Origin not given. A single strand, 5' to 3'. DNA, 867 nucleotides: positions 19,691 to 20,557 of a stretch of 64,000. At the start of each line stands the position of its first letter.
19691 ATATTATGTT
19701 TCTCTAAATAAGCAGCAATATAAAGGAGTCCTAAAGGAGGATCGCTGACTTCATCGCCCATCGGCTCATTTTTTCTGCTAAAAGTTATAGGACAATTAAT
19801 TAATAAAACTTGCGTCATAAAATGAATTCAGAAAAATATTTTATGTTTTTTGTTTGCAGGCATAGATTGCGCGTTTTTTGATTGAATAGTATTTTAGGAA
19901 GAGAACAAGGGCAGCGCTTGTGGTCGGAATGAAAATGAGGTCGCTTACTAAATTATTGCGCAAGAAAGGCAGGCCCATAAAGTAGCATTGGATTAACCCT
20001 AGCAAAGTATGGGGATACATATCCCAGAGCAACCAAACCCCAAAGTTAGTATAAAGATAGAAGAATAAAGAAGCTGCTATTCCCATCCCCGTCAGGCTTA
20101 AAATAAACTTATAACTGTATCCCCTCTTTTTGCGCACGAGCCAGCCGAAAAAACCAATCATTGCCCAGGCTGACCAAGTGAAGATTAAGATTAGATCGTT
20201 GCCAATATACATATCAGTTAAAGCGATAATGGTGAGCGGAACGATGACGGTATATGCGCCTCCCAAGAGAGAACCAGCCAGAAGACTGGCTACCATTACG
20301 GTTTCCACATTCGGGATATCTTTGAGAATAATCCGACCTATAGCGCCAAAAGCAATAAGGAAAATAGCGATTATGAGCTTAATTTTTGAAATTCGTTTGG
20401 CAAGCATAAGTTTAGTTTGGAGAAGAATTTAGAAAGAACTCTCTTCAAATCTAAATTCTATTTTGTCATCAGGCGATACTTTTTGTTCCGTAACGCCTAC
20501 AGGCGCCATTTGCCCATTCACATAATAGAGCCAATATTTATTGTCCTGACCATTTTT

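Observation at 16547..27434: Glycan-locus sub-island with two cobalamin-type radical-SAM enzymes flanking an MTAP+APRT salvage pair, plus two SAM methyltransferases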

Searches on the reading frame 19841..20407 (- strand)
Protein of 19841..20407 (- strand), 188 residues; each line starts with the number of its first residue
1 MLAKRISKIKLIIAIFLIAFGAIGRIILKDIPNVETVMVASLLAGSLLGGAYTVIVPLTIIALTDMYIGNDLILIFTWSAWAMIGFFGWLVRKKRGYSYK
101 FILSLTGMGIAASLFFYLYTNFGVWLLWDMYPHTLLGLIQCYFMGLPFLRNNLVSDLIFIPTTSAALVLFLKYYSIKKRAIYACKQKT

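Call 3: search_protein_families(library=pfam, proteins=[window:19841-20407:-], max_evalue=0.01)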
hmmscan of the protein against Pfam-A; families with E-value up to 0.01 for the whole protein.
window:19841-20407:- (188 aa): 1 family
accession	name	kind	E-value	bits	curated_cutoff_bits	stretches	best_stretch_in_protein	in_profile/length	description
PF20221.3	DUF6580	-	6.1e-30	105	27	1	9-167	5-152/162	Family of unknown function (DUF6580)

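Call 5: search_protein_families(library=ncbifam, proteins=[window:19841-20407:-], max_evalue=0.001)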
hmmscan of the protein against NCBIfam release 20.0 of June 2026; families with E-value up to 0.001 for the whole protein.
window:19841-20407:- (188 aa): 0 families

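Call 14: search_solved_structures(query=window:19841-20407:-, max_evalue=1, show_alignments=1)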
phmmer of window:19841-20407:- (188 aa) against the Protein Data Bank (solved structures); distinct sequences matched with E-value up to 1: 0.

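Call 20: find_homologous_proteins(query=window:19841-20407:-)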
Query window:19841-20407:- (188 aa): 586 proteins with E <= 0.001 among 1113 candidates; the best 120 are listed.
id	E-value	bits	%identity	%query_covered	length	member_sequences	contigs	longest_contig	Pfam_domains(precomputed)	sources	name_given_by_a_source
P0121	4.0e-115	400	100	100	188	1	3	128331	PF20221.4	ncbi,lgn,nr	ncbi:MAG: hypothetical protein PHW01_04585 [Patescibacteria group bacterium]|nr:hypothetical protein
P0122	1.8e-100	352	87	100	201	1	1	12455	PF20221.4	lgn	-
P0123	1.1e-91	324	87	92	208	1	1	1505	PF20221.4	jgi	-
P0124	4.1e-91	322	87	92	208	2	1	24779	PF20221.4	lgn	-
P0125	9.5e-88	311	78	99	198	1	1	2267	PF20221.4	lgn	-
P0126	1.6e-80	287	72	95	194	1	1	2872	PF20221.4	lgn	-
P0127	1.7e-78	281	72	94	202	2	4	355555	PF20221.4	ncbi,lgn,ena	-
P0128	9.8e-76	272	70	96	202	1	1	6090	PF20221.4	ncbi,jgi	-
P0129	8.5e-75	269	65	99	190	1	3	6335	PF20221.4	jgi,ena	-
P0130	9.9e-74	265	70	84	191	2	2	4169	PF20221.4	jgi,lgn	-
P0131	2.4e-73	264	67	96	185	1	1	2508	PF20221.4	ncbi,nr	ncbi:MAG: hypothetical protein Q8N68_03700 [bacterium]|nr:hypothetical protein [bacterium]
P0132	4.6e-70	253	62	99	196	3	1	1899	PF20221.4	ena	-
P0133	9.3e-66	239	62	97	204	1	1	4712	PF20221.4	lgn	-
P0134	1.4e-65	239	65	92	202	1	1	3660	PF20221.4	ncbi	-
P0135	5.4e-64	233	61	97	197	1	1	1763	PF20221.4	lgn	-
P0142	1.1e-57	213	58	93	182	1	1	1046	PF20221.4,PF12822.13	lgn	-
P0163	1.7e-53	199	54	91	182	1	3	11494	PF20221.4,PF12822.13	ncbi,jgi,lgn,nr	ncbi:LPXTG cell wall anchor domain-containing protein [Candidatus Falkowbacteria bacterium]|nr:LPXTG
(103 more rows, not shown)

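Call 21: find_encoding_contigs(protein=P0124, flank=10000, max_places=2)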
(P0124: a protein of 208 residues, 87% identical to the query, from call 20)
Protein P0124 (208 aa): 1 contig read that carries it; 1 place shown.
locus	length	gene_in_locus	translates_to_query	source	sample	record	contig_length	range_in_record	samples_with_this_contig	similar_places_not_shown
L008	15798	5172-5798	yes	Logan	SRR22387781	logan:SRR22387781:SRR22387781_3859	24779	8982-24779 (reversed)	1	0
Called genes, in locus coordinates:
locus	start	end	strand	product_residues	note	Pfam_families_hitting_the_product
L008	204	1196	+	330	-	PF00535:Glycos_transf_2, PF10111:Glyco_tranf_2_2 (faint), PF13641:Glyco_tranf_2_3, PF13632:Glyco_trans_2_3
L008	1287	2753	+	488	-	PF04055:Radical_SAM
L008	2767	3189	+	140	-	-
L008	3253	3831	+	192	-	PF00156:Pribosyltran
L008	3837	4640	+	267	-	PF01048:PNP_UDP_1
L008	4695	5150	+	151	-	PF14478:DUF4430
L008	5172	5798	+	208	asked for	PF20221:DUF6580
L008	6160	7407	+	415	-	PF08421:Methyltransf_13, PF13489:Methyltransf_23, PF08484:Methyltransf_14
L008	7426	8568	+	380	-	PF13439:Glyco_transf_4 (weak), PF00534:Glycos_transf_1, PF13692:Glyco_trans_1_4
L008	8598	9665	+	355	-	PF00535:Glycos_transf_2, PF10111:Glyco_tranf_2_2, PF13641:Glyco_tranf_2_3, PF13632:Glyco_trans_2_3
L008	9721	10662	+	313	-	PF00535:Glycos_transf_2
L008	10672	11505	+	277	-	PF13489:Methyltransf_23, PF13847:Methyltransf_31, PF08241:Methyltransf_11, PF08242:Methyltransf_12, PF13649:Methyltransf_25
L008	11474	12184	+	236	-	PF13489:Methyltransf_23, PF07021:MetW, PF13847:Methyltransf_31, PF08241:Methyltransf_11, PF08242:Methyltransf_12, PF13649:Methyltransf_25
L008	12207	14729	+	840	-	PF02366:PMT, PF13231:PMT_2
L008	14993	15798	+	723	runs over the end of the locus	PF02310:B12-binding, PF04055:Radical_SAM, PF01209:Ubie_methyltran (weak), PF13489:Methyltransf_23, PF08241:Methyltransf_11, PF08242:Methyltransf_12, PF13649:Methyltransf_25, PF13847:Methyltransf_31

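Call 22: find_encoding_contigs(protein=P0127, flank=10000, max_places=2)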
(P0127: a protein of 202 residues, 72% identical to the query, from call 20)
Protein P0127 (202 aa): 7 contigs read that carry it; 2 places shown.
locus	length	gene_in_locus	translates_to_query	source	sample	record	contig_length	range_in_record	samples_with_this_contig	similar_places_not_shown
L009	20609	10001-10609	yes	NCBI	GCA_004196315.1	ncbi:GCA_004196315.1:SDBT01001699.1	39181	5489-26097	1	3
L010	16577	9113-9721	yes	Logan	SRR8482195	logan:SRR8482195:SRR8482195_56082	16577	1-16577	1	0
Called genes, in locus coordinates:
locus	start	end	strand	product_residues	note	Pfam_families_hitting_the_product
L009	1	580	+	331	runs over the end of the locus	PF00535:Glycos_transf_2, PF10111:Glyco_tranf_2_2 (faint), PF13641:Glyco_tranf_2_3, PF13632:Glyco_trans_2_3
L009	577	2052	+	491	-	PF04055:Radical_SAM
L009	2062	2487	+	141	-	PF04307:YdjM (weak)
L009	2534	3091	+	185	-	PF00156:Pribosyltran, PF14681:UPRTase (weak)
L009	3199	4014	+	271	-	PF01048:PNP_UDP_1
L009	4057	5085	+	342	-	PF00535:Glycos_transf_2, PF13641:Glyco_tranf_2_3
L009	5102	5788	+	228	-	PF13489:Methyltransf_23, PF01209:Ubie_methyltran, PF03141:Methyltransf_29 (weak), PF02353:CMAS, PF13847:Methyltransf_31, PF08241:Methyltransf_11, PF08242:Methyltransf_12, PF13649:Methyltransf_25, +2 more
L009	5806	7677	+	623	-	PF13522:GATase_6, PF13537:GATase_7, PF12481:DUF3700 (faint), PF00733:Asn_synthase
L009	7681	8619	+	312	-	PF00535:Glycos_transf_2, PF10111:Glyco_tranf_2_2, PF13506:Glyco_transf_21 (weak), PF13641:Glyco_tranf_2_3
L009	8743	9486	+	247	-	PF13489:Methyltransf_23, PF13847:Methyltransf_31 (weak), PF08241:Methyltransf_11, PF08242:Methyltransf_12, PF13649:Methyltransf_25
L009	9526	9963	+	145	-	PF14478:DUF4430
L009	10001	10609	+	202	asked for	PF20221:DUF6580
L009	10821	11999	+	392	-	PF00534:Glycos_transf_1, PF13692:Glyco_trans_1_4, PF26337:Gtf3_C (faint)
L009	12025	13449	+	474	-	PF04055:Radical_SAM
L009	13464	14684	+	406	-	PF01073:3Beta_HSD, PF01370:Epimerase, PF02719:Polysacc_synt_2, PF04321:RmlD_sub_bind, PF16363:GDP_Man_Dehyd, PF07993:NAD_binding_4 (weak), PF14667:Polysacc_synt_C, PF07883:Cupin_2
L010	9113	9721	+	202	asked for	PF20221:DUF6580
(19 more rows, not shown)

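Call 23: find_encoding_contigs(protein=P0122, flank=10000, max_places=2)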
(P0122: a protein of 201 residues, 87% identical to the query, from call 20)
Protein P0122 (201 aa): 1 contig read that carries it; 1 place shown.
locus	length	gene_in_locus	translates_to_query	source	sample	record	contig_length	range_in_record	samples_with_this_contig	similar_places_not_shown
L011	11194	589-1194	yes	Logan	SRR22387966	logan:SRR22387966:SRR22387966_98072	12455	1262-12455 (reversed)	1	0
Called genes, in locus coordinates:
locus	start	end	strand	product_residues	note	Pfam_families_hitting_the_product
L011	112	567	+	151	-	PF14478:DUF4430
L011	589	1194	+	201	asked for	PF20221:DUF6580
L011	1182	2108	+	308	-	PF00535:Glycos_transf_2, PF10111:Glyco_tranf_2_2 (faint)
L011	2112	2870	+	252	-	PF01209:Ubie_methyltran (weak), PF03141:Methyltransf_29 (faint), PF13489:Methyltransf_23, PF13847:Methyltransf_31, PF08241:Methyltransf_11, PF08242:Methyltransf_12, PF13649:Methyltransf_25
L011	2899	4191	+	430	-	PF04055:Radical_SAM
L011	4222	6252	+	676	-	PF13231:PMT_2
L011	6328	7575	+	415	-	PF08421:Methyltransf_13, PF13489:Methyltransf_23, PF08484:Methyltransf_14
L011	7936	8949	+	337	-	PF00535:Glycos_transf_2, PF13641:Glyco_tranf_2_3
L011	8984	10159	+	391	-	PF13439:Glyco_transf_4 (weak), PF00534:Glycos_transf_1, PF13692:Glyco_trans_1_4, PF13524:Glyco_trans_1_2 (weak)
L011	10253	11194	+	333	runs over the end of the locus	PF00535:Glycos_transf_2, PF13641:Glyco_tranf_2_3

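Call 27: find_related_loci(query=A1, collection=genome_contigs, flank=10000)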
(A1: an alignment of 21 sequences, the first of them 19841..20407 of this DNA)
Query A1 (188 aa) in genome_contigs; peptide patterns used: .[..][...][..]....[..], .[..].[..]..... (x = any residue, [..] = any of these).
275 stretches matched a pattern; 246 encode a relative of the query (tblastn E <= 1e-3); the best 80 are kept; 80 distinct loci.
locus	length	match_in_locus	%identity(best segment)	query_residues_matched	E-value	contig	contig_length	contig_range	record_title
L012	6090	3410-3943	70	7-187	3e-80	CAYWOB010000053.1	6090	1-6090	MAG TPA_asm: uncultured Candidatus Saccharibacteria bacterium isolate SRP098346_co1_314 genome assembly, contig: NODE_18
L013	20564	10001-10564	69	1-188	9e-79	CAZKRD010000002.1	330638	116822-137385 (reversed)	MAG TPA_asm: uncultured Candidatus Saccharibacteria bacterium isolate SRP179991_co3_31 genome assembly, contig: NODE_2_l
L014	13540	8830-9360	54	4-179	2e-61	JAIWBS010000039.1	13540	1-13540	MAG: Pirellulales bacterium isolate SFP3_RM_35 k127_4285314_96899, whole genome shotgun sequence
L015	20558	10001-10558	54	3-187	4e-60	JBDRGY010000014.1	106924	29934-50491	MAG: Patescibacteria group bacterium isolate MEGAHIT-group-1.473 k141_8556679, whole genome shotgun sequence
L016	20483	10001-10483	56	4-164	5e-57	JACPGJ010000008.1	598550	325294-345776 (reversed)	MAG: Candidatus Kerfeldbacteria bacterium isolate NC_groundwater_384_Ag_B-0.1um_43_17 GD18-4_B1_scaffold_1710409, whole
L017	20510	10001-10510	52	4-173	6e-57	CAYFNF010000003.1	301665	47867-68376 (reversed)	MAG TPA_asm: uncultured Gammaproteobacteria bacterium isolate ERP019367_co2_140 genome assembly, contig: NODE_30_length_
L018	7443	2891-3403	55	11-187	7e-56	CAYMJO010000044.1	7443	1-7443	MAG TPA_asm: uncultured Candidatus Saccharibacteria bacterium isolate SRP011637_co1_133 genome assembly, contig: NODE_39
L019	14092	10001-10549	49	2-185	2e-55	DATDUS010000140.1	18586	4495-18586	MAG TPA_asm: Patescibacteria group bacterium isolate SMAG_U8064 k141_613336, whole genome shotgun sequence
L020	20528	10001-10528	53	6-178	5e-55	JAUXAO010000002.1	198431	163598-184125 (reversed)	MAG: bacterium isolate CSMAG_2764 CSMAG_2764_k141_340157_length_198431_cov_36.2864, whole genome shotgun sequence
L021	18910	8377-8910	51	6-180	5e-54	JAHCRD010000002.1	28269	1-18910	MAG: Patescibacteria group bacterium isolate CR_Bin_021 NODE_2_length_28269_cov_5.043417, whole genome shotgun sequence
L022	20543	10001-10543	46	2-187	1e-53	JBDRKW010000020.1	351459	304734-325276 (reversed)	MAG: Candidatus Kerfeldbacteria bacterium isolate MEGAHIT-group-1.742 k141_5154515, whole genome shotgun sequence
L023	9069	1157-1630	54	7-164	2e-53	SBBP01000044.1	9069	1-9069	MAG: Candidatus Microgenomatus auricola isolate Bin_40 Hy_contig5258, whole genome shotgun sequence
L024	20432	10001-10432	58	31-174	2e-52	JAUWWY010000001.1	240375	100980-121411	MAG: bacterium isolate CSMAG_2670 CSMAG_2670_k127_5850803_length_240375_cov_33.4507, whole genome shotgun sequence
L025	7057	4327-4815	52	4-166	8e-52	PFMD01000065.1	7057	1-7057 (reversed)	MAG: Candidatus Kerfeldbacteria bacterium CG_4_10_14_0_8_um_filter_42_10 CG_4_10_14_0.8_um_filter_scaffold_7677_c, whole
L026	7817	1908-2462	46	4-187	8e-52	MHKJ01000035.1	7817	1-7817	MAG: Candidatus Kerfeldbacteria bacterium RIFOXYC2_FULL_38_9 rifoxyc2_full_scaffold_2587, whole genome shotgun sequence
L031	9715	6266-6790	54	4-177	4e-47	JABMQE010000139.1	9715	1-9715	MAG: Candidatus Falkowbacteria bacterium isolate bin.303 k141_7059716, whole genome shotgun sequence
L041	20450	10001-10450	55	24-172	3e-43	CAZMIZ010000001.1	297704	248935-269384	MAG TPA_asm: uncultured Gammaproteobacteria bacterium isolate binchicken_co338_18 genome assembly, contig: NODE_12_lengt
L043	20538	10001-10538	70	6-187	2e-60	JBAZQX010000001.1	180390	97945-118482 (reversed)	MAG: Candidatus Doudnabacteria bacterium isolate SO_2017_SWC_9 scaffold_96_c1_LP-4_2017, whole genome shotgun sequence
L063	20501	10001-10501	42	5-163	4e-36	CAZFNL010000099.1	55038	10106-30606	MAG TPA_asm: uncultured Gammaproteobacteria bacterium isolate SRP271791_co1_7 genome assembly, contig: k141_271341, whol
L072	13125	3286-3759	45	7-170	2e-34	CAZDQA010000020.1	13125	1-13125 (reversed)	MAG TPA_asm: uncultured Pseudomonadales bacterium isolate binchicken_co220_119 genome assembly, contig: NODE_3073_length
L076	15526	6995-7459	44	10-163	7e-34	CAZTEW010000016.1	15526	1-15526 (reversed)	MAG TPA_asm: uncultured Gammaproteobacteria bacterium isolate binchicken_co266_151 genome assembly, contig: NODE_6372_le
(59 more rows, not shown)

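Call 28: search_solved_structures(query=A1, max_evalue=10, show_alignments=2)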
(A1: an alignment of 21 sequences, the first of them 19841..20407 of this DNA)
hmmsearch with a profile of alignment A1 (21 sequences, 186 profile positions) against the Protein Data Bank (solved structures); distinct sequences matched with E-value up to 10: 3.
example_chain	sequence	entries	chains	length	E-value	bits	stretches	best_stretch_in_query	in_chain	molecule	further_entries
6fnp_A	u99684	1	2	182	0.24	14.1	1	3-160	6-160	Membrane protein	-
6ok4_A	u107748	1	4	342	0.56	12.9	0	13-50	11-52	Glyceraldehyde-3-phosphate dehydrogenase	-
6wyc_A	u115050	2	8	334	0.94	12.2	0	16-50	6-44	Glyceraldehyde-3-phosphate dehydrogenase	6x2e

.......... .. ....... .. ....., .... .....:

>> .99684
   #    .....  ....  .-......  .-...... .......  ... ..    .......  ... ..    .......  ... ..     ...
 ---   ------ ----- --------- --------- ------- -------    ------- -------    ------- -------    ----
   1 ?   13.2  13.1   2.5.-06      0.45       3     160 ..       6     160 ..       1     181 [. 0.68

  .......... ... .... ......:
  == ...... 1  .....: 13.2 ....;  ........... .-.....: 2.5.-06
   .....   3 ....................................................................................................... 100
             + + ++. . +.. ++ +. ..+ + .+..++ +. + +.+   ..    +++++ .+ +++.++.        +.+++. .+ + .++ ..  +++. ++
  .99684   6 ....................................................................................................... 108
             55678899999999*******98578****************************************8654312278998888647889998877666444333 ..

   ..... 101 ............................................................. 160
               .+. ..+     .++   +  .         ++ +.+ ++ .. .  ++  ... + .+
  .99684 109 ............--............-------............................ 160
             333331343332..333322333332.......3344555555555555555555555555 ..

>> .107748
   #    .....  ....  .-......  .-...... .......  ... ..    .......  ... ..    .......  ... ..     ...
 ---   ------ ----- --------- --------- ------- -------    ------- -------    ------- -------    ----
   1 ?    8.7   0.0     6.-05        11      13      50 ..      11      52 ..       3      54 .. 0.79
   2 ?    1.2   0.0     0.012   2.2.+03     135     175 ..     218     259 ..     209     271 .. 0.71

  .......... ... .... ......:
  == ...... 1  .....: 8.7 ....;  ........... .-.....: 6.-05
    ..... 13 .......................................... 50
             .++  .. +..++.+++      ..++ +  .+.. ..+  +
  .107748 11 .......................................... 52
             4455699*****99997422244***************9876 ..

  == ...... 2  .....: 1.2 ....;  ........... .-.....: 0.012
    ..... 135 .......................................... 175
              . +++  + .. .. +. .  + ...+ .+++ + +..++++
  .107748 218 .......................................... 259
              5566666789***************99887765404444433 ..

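Call 43: predict_structure(alignment_id=A1)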
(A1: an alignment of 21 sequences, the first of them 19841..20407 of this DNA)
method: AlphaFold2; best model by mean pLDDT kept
length: 188 residues; sequences in the alignment: 21
mean_pLDDT: 84.6   pTM: 0.78
mean pLDDT of the five models: 84.6, 82.6, 82.2, 81.1, 81.1
residues with pLDDT >= 90: 81; 70-90: 84; 50-70: 20; < 50: 3
segments of 3 or more residues with pLDDT < 50: 1-3
pLDDT, mean of each block of 10 residues (from residue 1): 67 93 81 78 91 92 78 77 92 74 91 93 89 94 92 87 86 79 69
secondary structure, 60 per line:
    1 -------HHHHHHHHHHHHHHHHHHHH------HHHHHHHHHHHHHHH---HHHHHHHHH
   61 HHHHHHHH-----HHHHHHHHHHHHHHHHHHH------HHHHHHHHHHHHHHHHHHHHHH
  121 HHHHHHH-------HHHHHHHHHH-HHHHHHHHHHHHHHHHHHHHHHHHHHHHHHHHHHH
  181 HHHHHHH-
elements in order: H8-27 H34-48 H52-68 H74-92 H99-127 H135-144 H146-187

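Call 46: fold_search(model_id=the predicted structure, library=pdb)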
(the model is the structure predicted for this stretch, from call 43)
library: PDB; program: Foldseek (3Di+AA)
matches with E <= 10: 78; with E <= 0.001: 0
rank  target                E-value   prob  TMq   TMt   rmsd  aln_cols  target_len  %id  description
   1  8c7p                  8.3e-02  1.00  0.60  0.63   4.4       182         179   16  Tagless BtuM in complex with cyanocobalamin (released 2024-01-31)
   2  5kc0                  1.1e-01  0.98  0.47  0.52   5.8       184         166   18  Crystal structure of TmRibU, hexagonal crystal form (released 2016-06-29)
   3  6zg3_C                1.3e-01  0.99  0.48  0.44   6.1       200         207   20  the structure of ECF PanT transporter in a complex with a nanobody (released 2021-03-03)
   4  5d0y_A                1.9e-01  1.00  0.55  0.64   4.7       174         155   13  Substrate bound S-component of folate ECF transporter (released 2016-04-06)
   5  5x3x_M                1.9e-01  0.89  0.41  0.38  11.5       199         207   12  2.8A resolution structure of a cobalt energy-coupling factor transporter-CbiMQO (released 2017-04-05)
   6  9k84_A                3.0e-01  0.47  0.25  0.23  18.3       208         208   14  Cryo-EM structure of designed zinc-induced filament Fiber-n6-Zn1-HEHE-44 (released 2025-10-29)
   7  4rfs_S                3.9e-01  0.99  0.57  0.57   5.7       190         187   16  Structure of a pantothenate energy coupling factor transporter (released 2014-12-24)
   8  7nnt_C                5.2e-01  0.99  0.57  0.63   5.0       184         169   12  Cryo-EM structure of the folate-specific ECF transporter complex in DDM micelles (released 2021-08-18)
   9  4huq_S                5.7e-01  0.93  0.51  0.57   5.6       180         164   15  Crystal Structure of a transporter (released 2013-04-17)
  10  4hzu_S                5.7e-01  0.93  0.50  0.55   5.1       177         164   16  Structure of a bacterial energy-coupling factor transporter (released 2013-04-17)
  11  3rlb_B                6.6e-01  0.94  0.52  0.55   5.3       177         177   16  Crystal structure at 2.0 A of the S-component for thiamin from an ECF-type ABC transporter (released 2011-06-29)
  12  4muu_A                8.4e-01  0.92  0.54  0.57   5.3       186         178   17  Structure of ThiT with pyrithiamine bound (released 2014-09-17)
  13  5sv0_J                8.8e-01  0.14  0.20  0.18  24.9       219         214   13  Structure of the ExbB/ExbD complex from E. coli at pH 7.0 (released 2016-09-28)
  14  5sv0_D                1.1e+00  0.13  0.21  0.19  24.8       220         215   14  Structure of the ExbB/ExbD complex from E. coli at pH 7.0 (released 2016-09-28)
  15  6ye4_A                1.4e+00  0.09  0.19  0.16  25.0       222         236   13  Structure of ExbB pentamer from Serratia marcescens by single particle cryo electron microscopy (released 2021-03-31)
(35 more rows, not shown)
